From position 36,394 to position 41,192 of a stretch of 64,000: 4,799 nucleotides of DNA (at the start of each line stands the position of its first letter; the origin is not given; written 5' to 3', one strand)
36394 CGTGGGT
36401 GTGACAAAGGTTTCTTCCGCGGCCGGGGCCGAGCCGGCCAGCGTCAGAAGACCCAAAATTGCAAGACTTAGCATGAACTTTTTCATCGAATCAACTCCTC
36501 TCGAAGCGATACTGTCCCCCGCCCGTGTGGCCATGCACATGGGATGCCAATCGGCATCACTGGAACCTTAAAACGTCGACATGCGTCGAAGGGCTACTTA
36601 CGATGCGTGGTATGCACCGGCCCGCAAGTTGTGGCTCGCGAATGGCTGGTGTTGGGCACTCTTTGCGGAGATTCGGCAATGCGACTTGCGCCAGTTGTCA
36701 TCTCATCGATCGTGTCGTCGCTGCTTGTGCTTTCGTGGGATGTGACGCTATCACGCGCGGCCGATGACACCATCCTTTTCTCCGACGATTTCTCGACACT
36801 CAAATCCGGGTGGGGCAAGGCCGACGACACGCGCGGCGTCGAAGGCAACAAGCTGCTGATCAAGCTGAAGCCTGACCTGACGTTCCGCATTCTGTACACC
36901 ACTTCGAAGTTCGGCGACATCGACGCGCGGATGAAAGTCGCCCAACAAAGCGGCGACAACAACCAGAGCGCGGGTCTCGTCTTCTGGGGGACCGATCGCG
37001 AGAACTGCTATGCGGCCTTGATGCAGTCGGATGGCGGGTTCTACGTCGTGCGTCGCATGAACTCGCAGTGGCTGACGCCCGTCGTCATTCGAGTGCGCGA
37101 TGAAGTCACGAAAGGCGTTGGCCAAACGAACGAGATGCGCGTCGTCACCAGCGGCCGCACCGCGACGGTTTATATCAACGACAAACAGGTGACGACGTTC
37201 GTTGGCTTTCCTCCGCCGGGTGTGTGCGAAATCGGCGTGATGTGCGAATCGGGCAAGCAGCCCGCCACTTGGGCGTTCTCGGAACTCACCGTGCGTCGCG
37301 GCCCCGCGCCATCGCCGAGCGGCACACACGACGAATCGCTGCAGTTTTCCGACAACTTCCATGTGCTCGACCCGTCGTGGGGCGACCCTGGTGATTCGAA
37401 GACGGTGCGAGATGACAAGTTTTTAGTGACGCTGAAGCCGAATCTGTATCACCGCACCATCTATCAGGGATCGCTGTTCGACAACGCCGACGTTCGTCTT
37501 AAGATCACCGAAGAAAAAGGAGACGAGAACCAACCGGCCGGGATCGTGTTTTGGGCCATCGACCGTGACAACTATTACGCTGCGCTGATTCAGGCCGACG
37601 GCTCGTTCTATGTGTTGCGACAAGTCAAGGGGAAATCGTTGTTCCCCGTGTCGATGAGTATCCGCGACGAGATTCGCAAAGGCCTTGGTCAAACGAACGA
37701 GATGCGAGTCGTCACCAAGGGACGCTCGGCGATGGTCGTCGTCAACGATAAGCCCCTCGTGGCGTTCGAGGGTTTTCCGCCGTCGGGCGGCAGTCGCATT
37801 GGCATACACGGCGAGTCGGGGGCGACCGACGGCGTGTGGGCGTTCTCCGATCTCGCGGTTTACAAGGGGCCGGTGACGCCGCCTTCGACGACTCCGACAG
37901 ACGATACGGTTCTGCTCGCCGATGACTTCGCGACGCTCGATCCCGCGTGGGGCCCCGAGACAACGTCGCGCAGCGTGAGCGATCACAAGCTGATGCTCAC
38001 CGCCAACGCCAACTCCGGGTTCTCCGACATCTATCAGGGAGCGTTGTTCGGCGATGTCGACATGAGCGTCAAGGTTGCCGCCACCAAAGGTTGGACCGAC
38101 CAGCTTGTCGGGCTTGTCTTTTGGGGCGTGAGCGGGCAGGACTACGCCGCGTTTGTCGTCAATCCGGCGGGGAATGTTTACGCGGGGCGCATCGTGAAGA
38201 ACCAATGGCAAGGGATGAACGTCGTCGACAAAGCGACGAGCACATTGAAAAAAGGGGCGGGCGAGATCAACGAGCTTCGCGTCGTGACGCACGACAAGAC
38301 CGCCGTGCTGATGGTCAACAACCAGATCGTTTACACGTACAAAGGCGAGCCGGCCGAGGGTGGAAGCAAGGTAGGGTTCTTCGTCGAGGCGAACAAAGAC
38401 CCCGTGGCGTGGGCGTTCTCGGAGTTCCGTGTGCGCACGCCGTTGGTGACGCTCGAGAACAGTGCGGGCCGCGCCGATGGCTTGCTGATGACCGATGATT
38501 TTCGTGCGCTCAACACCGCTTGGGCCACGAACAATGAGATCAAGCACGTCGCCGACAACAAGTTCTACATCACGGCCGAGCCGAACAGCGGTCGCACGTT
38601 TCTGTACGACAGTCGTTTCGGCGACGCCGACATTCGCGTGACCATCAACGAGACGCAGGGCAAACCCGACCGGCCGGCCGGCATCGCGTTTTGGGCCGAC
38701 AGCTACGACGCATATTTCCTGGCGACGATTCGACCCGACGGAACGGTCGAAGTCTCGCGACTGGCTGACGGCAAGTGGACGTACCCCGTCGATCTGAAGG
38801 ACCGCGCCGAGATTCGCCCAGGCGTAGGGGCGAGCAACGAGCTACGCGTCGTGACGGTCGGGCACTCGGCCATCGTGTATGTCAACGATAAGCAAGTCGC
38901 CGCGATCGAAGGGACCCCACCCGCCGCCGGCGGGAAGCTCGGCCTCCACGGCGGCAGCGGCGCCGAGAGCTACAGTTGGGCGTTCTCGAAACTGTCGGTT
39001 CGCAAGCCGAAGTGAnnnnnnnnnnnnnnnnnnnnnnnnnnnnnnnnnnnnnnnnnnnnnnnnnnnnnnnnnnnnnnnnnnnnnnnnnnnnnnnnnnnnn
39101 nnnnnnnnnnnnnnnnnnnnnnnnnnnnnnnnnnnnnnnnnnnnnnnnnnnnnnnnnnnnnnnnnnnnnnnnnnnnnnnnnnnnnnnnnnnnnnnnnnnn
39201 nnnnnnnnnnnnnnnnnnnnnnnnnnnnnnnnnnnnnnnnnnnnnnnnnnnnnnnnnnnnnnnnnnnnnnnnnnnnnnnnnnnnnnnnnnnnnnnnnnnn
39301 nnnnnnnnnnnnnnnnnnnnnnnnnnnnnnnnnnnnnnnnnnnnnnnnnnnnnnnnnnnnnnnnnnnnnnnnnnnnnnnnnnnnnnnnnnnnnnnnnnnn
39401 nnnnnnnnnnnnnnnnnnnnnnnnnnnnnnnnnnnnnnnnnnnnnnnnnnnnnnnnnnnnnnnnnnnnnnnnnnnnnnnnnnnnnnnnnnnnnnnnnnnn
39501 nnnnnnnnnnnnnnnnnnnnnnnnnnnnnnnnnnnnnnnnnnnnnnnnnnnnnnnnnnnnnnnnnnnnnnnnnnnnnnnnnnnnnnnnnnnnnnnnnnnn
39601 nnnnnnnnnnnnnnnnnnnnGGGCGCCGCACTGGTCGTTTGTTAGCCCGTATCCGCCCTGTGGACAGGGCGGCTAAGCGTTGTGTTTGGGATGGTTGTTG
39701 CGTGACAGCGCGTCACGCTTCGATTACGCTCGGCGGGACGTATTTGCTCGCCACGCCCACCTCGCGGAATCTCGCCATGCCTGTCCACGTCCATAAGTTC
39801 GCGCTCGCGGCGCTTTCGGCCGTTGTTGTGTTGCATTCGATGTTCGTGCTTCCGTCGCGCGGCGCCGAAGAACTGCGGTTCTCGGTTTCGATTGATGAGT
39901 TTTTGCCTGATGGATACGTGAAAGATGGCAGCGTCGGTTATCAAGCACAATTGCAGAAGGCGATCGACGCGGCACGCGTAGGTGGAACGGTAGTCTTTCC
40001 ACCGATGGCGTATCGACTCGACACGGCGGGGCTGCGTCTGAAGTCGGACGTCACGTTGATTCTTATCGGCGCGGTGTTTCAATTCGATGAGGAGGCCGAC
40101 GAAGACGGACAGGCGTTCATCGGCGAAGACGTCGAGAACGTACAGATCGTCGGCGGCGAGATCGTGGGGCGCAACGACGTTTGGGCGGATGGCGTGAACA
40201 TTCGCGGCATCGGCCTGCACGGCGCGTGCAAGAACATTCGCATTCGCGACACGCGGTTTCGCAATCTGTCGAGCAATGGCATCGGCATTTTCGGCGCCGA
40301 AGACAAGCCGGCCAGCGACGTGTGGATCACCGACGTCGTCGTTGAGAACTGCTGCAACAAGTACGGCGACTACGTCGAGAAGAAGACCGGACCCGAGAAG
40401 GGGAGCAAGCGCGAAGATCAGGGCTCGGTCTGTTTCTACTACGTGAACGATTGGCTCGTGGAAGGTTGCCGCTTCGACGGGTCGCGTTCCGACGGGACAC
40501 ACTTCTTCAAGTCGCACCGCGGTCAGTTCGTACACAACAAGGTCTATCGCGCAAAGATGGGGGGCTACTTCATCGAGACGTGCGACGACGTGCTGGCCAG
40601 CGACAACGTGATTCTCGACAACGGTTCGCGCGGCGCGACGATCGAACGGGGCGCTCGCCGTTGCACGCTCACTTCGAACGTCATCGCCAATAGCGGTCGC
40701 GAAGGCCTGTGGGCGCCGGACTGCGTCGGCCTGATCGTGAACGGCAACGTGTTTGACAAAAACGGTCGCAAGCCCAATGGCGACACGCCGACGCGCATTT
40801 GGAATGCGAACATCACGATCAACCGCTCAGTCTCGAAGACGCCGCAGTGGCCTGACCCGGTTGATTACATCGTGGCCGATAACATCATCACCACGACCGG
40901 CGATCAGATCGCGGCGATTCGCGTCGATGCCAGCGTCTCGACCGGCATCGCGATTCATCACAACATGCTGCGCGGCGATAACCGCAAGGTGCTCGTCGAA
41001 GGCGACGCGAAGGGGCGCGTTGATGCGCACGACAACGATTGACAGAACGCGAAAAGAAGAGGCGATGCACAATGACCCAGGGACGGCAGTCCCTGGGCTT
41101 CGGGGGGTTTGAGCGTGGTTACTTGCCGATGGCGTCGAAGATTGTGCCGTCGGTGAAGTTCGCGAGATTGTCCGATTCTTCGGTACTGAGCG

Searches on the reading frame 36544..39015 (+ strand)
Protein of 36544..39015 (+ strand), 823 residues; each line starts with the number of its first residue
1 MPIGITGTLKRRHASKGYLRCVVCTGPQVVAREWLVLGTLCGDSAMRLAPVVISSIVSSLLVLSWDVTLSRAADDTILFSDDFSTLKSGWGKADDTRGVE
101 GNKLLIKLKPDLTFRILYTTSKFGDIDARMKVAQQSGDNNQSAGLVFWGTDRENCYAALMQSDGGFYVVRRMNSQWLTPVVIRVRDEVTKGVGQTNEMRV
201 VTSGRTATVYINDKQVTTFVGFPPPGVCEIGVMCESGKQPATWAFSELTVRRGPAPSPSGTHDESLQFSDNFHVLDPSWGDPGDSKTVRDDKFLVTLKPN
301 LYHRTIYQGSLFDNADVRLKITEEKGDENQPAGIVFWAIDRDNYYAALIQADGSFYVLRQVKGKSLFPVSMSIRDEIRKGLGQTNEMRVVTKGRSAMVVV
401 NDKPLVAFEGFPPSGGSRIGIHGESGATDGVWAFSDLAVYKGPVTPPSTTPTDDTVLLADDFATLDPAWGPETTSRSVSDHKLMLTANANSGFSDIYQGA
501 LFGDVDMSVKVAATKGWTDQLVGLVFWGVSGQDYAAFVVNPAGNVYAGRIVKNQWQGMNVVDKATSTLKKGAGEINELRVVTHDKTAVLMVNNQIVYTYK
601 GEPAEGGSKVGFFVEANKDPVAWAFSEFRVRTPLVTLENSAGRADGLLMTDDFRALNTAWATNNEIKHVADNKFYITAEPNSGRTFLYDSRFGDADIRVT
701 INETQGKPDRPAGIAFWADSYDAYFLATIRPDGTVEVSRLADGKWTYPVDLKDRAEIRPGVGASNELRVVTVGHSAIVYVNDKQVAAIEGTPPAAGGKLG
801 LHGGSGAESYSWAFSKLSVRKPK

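Call 14: search_protein_families(library=pfam, proteins=[window:36544-39015:+], max_evalue=0.01)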
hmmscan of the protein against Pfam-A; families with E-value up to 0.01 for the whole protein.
window:36544-39015:+ (823 aa): 2 families
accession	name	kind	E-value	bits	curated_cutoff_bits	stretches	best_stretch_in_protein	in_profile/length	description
PF06439.18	3keto-disac_hyd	-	1.7e-18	67.7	26.8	1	86-224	11-156/187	3-keto-disaccharide hydrolase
PF17851.8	GH43_C2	-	0.0002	21.6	22.7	0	127-175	61-109/203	Beta xylosidase C-terminal Concanavalin A-like domain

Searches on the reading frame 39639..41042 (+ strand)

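Call 14: search_protein_families(library=pfam, proteins=[window:39639-41042:+], max_evalue=0.01)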
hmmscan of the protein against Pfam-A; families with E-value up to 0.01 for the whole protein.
window:39639-41042:+ (467 aa): 2 families
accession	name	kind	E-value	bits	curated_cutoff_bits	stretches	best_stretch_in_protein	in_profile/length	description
PF13229.12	Beta_helix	-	4.3e-13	49.6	25.9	1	261-371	46-157/158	Right handed beta helix region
PF05048.19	NosD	-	1.4e-08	34.9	23.6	1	260-392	59-190/212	Periplasmic copper-binding protein (NosD)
